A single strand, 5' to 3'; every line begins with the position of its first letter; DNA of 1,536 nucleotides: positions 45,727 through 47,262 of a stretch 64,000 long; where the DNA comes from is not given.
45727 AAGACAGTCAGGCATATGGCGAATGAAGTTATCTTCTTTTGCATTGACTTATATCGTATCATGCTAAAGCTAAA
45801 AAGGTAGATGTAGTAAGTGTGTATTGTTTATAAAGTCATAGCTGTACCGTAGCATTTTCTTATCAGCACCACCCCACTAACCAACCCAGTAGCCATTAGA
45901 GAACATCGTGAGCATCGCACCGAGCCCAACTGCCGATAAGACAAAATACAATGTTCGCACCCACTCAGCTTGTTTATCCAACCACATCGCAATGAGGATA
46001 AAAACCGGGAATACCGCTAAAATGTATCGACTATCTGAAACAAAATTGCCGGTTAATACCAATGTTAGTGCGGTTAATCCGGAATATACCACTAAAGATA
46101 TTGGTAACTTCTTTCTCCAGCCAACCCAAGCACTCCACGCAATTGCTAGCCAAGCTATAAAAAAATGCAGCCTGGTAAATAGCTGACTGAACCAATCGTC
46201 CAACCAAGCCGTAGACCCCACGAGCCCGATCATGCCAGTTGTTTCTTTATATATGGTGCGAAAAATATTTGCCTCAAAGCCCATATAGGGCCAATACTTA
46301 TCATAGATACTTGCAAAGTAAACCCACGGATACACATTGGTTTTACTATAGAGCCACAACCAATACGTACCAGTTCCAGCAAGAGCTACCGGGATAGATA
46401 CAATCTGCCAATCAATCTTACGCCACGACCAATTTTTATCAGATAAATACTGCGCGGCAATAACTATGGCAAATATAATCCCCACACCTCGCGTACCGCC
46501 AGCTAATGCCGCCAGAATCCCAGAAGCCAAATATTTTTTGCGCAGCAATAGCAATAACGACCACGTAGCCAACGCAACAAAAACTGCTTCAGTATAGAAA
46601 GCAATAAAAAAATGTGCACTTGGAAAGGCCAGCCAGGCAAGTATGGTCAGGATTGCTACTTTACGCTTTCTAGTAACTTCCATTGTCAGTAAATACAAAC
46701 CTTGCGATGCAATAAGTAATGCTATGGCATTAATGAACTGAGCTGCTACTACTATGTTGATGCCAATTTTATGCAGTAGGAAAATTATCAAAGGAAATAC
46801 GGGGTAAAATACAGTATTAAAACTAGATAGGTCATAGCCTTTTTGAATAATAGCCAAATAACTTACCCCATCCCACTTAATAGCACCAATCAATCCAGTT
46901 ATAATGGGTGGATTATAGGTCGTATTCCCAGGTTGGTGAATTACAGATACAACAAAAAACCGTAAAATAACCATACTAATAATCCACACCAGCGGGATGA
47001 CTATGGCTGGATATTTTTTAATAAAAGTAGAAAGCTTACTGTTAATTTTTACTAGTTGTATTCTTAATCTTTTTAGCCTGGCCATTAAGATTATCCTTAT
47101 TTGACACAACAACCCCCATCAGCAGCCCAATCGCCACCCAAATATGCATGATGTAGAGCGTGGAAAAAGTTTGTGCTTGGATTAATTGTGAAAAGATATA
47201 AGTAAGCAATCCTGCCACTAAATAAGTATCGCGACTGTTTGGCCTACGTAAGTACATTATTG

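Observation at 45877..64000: Fucosylated, methyl-capped, ABC-exported surface glycan locus with ligase-type transferases next to a tandem-repeat surface protein: candidate protein O-glycosylation system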

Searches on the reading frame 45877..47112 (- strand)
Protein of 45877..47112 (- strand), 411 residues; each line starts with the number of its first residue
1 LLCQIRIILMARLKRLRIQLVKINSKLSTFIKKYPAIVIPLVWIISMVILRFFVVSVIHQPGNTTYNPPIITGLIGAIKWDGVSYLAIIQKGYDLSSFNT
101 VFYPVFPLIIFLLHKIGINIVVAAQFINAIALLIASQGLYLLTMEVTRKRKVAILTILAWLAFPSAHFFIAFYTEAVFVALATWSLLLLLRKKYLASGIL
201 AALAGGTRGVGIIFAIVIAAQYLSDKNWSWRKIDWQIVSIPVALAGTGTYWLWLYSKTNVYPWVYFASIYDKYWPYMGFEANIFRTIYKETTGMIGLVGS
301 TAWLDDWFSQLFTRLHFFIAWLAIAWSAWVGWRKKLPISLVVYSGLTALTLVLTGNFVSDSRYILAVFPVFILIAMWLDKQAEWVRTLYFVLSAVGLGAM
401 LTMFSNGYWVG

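Call 4: search_protein_families(library=pfam, proteins=[window:45877-47112:-], max_evalue=0.01)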
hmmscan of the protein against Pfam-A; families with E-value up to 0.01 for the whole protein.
window:45877-47112:- (411 aa): 0 families

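Call 10: search_protein_families(library=ncbifam, proteins=[window:45877-47112:-], max_evalue=0.01)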
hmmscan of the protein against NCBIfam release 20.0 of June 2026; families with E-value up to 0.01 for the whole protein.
window:45877-47112:- (411 aa): 0 families

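Call 21: search_solved_structures(query=window:45877-47112:-, max_evalue=10, show_alignments=2)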
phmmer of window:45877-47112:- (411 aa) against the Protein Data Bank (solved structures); distinct sequences matched with E-value up to 10: 2.
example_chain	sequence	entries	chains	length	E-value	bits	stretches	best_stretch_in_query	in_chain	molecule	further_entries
2gc4_D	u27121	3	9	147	0.63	12.7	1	269-317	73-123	Cytochrome c-L | CYTOCHROME C551I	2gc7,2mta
1mg2_D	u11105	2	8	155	0.68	12.5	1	269-317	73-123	CYTOCHROME C-L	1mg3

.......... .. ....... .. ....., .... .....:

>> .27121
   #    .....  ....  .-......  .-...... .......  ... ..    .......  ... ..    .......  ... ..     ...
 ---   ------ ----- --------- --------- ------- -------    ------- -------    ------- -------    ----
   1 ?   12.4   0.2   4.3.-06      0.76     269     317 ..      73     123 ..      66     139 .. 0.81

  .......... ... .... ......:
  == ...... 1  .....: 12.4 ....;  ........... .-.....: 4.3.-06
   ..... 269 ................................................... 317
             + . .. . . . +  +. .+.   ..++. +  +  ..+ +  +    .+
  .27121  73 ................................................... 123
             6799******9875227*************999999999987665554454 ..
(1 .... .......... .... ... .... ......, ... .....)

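Call 37: search_protein_families(library=pfam, proteins=[window:45877-47085:-], max_evalue=1)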
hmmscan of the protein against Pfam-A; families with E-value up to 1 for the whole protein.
window:45877-47085:- (402 aa): 0 families
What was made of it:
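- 45877..47085 (-): GT-C-type polytopic membrane glycosyltransferase (PIG-V-like). Overlaps the 3' end of the Wzy_C gene. No Pfam hit for the window protein itself (calls 4 and 37).
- On GT-C glycosyltransferases: The window protein has no Pfam hit of its own (calls 4 and 37).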
